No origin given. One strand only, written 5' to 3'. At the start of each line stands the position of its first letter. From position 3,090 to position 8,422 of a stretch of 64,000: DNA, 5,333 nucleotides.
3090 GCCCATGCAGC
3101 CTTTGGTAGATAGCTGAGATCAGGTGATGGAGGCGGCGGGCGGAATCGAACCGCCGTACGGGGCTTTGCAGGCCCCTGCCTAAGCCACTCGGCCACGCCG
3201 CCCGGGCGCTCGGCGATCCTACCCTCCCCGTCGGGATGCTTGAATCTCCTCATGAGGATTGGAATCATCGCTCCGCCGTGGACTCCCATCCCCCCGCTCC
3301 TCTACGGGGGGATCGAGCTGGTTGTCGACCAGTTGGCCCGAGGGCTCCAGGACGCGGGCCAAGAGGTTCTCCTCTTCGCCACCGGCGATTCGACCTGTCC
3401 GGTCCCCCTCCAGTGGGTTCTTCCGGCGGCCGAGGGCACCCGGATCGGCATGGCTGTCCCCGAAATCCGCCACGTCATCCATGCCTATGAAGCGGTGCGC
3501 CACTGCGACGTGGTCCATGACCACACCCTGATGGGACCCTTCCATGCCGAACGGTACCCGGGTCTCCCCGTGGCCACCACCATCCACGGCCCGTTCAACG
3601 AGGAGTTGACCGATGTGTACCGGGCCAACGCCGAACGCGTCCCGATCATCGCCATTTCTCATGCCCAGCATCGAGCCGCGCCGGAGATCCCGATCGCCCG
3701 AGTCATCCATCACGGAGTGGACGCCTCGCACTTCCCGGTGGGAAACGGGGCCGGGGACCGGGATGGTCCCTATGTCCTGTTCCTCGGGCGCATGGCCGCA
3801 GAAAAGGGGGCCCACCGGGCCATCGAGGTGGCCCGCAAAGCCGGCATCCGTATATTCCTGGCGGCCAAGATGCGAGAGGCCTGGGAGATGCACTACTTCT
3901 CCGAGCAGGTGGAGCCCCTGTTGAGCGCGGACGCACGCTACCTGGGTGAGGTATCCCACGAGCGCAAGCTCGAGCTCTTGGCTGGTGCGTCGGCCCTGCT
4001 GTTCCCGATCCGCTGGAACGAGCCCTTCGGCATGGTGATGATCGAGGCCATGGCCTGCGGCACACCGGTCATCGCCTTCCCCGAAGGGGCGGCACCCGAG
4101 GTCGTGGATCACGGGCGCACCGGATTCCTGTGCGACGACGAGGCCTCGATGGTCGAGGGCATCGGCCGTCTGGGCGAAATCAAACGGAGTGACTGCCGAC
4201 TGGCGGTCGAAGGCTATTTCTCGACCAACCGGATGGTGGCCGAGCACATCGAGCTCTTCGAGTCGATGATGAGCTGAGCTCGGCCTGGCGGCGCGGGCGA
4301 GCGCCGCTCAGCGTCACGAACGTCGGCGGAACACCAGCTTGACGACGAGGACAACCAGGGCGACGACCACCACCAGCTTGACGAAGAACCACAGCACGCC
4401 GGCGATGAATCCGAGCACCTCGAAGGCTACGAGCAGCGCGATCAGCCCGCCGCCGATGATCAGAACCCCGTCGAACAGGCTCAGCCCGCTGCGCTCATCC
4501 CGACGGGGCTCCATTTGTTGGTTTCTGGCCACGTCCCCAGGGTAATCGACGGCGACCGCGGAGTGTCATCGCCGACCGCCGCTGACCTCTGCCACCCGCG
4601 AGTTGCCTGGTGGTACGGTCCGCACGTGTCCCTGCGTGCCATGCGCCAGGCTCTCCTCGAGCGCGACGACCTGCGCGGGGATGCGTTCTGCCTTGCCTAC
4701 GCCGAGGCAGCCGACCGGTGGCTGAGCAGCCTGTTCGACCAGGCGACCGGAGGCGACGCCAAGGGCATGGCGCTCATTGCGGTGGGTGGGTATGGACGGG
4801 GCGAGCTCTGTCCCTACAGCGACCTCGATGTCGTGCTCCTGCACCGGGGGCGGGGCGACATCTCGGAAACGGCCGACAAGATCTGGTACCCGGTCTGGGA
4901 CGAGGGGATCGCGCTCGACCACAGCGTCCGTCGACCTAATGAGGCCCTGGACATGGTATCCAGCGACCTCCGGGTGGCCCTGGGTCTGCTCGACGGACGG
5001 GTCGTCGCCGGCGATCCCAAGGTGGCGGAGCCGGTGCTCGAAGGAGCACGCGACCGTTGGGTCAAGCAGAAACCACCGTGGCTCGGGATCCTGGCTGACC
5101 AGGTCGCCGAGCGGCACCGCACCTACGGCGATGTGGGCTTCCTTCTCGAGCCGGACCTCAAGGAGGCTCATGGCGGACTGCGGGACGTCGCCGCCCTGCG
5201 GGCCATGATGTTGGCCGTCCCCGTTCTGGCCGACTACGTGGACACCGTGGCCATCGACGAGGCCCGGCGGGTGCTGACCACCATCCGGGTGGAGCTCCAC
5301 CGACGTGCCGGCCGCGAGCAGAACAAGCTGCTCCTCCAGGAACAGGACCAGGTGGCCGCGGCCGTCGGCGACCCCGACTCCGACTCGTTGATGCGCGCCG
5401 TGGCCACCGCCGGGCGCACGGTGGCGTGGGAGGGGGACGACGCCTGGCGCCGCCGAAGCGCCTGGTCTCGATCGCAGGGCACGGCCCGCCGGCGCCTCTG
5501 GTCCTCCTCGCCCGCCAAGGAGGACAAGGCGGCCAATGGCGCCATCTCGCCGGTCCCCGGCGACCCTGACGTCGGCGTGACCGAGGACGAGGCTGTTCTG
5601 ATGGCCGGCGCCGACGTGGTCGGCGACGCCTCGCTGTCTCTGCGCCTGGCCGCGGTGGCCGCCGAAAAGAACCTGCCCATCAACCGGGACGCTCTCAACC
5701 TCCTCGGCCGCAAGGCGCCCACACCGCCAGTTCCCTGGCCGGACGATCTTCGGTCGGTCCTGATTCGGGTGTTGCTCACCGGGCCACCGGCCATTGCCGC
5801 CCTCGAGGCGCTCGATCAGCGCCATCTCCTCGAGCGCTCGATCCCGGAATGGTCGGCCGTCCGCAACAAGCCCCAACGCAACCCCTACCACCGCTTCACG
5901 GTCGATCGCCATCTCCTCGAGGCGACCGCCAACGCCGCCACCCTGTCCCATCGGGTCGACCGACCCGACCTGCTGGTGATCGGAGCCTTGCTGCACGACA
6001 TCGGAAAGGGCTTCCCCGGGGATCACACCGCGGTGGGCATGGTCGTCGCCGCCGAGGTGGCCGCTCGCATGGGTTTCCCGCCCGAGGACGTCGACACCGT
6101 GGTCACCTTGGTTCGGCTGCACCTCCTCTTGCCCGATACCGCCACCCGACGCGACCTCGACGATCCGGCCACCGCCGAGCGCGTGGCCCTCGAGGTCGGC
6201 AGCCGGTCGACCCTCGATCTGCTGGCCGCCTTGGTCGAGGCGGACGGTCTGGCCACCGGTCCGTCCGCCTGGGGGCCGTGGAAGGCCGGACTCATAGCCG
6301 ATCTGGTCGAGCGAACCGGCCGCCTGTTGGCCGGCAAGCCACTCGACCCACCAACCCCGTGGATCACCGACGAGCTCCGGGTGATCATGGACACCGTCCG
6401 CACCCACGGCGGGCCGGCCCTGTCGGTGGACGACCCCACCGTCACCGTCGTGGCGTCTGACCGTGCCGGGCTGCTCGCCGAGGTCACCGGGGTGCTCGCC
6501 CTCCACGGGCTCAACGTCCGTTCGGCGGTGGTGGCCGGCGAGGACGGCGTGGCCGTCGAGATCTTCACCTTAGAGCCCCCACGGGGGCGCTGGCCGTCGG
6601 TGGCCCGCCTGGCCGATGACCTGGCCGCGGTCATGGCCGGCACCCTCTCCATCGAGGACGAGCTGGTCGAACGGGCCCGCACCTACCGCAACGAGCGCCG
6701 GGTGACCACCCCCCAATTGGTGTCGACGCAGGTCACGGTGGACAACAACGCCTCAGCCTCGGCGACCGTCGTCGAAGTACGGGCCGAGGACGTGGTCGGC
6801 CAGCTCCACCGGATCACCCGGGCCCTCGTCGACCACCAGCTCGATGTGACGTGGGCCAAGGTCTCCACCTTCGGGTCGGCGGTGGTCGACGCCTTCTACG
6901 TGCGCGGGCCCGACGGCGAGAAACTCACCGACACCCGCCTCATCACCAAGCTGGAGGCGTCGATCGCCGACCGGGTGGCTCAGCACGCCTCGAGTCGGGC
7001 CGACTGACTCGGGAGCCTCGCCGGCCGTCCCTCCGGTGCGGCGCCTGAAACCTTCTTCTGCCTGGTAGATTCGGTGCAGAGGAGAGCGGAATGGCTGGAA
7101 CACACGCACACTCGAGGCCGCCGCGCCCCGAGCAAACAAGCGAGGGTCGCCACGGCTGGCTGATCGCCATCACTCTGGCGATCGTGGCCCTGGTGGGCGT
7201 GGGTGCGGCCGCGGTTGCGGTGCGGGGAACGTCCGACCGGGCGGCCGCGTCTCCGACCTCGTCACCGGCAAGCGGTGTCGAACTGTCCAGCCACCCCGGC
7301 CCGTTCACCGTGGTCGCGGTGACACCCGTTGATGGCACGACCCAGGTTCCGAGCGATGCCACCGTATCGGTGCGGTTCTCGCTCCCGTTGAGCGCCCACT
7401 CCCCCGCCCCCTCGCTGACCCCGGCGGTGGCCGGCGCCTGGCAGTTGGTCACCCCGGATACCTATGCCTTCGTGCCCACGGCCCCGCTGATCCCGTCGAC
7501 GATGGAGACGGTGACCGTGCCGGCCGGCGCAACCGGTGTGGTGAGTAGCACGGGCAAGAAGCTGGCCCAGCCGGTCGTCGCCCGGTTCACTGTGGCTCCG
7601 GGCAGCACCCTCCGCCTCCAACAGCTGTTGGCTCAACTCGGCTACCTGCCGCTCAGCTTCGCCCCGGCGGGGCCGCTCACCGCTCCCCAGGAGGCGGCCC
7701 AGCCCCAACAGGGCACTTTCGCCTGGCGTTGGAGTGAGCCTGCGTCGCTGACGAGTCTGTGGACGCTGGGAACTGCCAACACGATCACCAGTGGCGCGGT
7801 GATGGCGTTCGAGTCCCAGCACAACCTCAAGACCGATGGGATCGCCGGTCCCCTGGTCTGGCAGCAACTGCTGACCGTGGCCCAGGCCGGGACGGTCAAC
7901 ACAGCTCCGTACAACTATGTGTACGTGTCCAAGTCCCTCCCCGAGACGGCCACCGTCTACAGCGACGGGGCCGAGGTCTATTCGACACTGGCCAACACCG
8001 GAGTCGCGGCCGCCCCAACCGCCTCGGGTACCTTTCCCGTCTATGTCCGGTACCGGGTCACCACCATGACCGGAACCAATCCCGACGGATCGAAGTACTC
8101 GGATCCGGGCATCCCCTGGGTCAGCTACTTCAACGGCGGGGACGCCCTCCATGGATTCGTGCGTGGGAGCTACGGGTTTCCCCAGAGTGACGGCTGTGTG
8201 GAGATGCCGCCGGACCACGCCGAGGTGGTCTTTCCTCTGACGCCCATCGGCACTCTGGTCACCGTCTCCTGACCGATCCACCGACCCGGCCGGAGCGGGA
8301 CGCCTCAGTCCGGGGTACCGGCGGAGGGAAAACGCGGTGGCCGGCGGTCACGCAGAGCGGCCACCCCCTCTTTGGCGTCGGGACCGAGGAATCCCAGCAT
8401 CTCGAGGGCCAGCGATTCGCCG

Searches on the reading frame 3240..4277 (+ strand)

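Call 79: search_protein_families(library=pfam, proteins=[window:3240-4277:+], max_evalue=0.0001)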
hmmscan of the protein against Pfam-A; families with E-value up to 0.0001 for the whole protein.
window:3240-4277:+ (345 aa): 3 families
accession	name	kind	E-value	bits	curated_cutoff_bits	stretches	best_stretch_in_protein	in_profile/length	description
PF00534.26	Glycos_transf_1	-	2.5e-24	86.2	26.4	1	175-310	14-154/172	Glycosyl transferases group 1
PF13692.12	Glyco_trans_1_4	-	1.4e-21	77.7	27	1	177-311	2-139/142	Glycosyl transferases group 1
PF13439.12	Glyco_transf_4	-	1.1e-10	42.3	28.5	1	22-163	1-169/170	Glycosyltransferase Family 4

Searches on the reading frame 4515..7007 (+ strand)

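Call 79: search_protein_families(library=pfam, proteins=[window:4515-7007:+], max_evalue=0.0001)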
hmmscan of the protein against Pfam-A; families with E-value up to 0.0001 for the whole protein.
window:4515-7007:+ (830 aa): 4 families
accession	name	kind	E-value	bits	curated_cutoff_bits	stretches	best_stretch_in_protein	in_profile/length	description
PF01842.31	ACT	-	2.1e-14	53.4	27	1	643-684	3-44/66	ACT domain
PF08335.16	GlnD_UR_UTase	-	5.5e-13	49.6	21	1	197-303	10-133/141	GlnD PII-uridylyltransferase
PF01966.28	HD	-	2.9e-10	40.9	22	1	464-550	2-93/116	HD domain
PF24931.1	ACT_ACR9_3rd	-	1.9e-05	25.1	27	1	739-815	1-78/98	ACR9-like, ACT-like domain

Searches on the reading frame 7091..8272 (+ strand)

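Call 79: search_protein_families(library=pfam, proteins=[window:7091-8272:+], max_evalue=0.0001)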
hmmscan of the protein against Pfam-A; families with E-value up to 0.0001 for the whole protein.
window:7091-8272:+ (393 aa): 3 families
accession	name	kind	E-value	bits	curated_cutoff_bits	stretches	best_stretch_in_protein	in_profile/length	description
PF03734.19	YkuD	-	2.7e-12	47.9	23.4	1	275-392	2-146/146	L,D-transpeptidase catalytic domain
PF13205.12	Big_5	-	1.6e-09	38.8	23.6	1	71-167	4-104/105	Bacterial Ig-like domain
PF01471.23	PG_binding_1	-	5.2e-07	30.2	23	0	231-260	28-57/57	Putative peptidoglycan binding domain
